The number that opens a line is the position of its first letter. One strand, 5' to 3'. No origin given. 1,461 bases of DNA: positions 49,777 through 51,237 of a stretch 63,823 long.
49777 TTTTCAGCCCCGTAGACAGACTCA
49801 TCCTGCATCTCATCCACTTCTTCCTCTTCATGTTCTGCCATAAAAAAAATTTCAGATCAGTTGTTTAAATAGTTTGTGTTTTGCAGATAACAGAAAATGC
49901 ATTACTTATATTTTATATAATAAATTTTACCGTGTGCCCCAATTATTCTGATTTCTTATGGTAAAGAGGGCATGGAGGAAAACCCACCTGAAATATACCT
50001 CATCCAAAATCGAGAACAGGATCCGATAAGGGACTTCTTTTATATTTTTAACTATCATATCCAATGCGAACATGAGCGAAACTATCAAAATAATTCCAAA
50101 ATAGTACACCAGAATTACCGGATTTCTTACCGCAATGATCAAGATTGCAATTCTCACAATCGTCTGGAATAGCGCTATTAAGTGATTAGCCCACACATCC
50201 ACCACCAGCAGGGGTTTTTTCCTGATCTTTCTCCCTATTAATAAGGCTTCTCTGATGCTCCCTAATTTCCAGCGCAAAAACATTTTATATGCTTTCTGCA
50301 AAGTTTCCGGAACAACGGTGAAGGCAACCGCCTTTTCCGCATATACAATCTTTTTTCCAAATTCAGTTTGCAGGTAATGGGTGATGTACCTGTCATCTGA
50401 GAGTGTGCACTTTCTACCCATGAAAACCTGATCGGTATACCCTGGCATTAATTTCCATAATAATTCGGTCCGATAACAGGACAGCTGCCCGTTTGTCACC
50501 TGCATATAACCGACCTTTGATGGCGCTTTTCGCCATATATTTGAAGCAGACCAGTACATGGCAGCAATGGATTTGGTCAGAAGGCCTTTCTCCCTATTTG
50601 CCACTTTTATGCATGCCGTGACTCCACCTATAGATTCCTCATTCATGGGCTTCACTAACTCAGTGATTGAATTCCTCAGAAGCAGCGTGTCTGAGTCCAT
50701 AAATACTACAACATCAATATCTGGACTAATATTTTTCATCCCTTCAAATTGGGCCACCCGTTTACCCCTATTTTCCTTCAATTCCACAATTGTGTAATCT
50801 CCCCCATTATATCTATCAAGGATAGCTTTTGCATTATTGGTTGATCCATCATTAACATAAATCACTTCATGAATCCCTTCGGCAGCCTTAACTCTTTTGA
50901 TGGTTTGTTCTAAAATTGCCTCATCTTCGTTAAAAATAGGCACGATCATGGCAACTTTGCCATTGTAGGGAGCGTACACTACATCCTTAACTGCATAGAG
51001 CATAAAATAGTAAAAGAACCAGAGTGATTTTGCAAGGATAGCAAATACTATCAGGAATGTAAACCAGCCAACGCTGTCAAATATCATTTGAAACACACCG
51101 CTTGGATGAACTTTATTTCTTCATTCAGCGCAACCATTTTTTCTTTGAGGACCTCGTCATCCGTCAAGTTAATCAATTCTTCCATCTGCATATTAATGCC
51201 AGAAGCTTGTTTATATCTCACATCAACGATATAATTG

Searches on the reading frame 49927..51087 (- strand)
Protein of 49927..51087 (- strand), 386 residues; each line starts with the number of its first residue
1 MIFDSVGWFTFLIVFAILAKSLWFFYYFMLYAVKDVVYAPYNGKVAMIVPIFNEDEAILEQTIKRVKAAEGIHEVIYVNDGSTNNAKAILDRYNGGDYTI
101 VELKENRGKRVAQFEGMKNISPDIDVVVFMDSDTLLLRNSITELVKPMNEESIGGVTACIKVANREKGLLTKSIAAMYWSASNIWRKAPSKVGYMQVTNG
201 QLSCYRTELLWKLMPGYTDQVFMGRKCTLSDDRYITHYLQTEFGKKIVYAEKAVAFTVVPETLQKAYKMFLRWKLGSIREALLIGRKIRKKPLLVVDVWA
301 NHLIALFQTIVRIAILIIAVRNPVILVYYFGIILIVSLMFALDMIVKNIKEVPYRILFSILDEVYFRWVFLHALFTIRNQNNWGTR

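Call 43: search_protein_families(library=pfam, proteins=[window:49927-51087:-], max_evalue=0.001)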
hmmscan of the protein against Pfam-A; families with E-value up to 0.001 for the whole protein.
window:49927-51087:- (386 aa): 4 families
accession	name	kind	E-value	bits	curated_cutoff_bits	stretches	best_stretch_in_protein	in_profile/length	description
PF00535.33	Glycos_transf_2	-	2.5e-22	80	23.3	1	48-189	3-143/168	Glycosyl transferase family 2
PF13641.12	Glyco_tranf_2_3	-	1.4e-15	58.4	27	1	45-274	3-228/230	Glycosyltransferase like family 2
PF13632.12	Glyco_trans_2_3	-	2.2e-10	41.1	27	1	127-339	2-195/198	Glycosyl transferase family group 2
PF13506.12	Glyco_transf_21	-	6e-08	32.8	21.7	1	124-274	31-173/174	Glycosyl transferase family 21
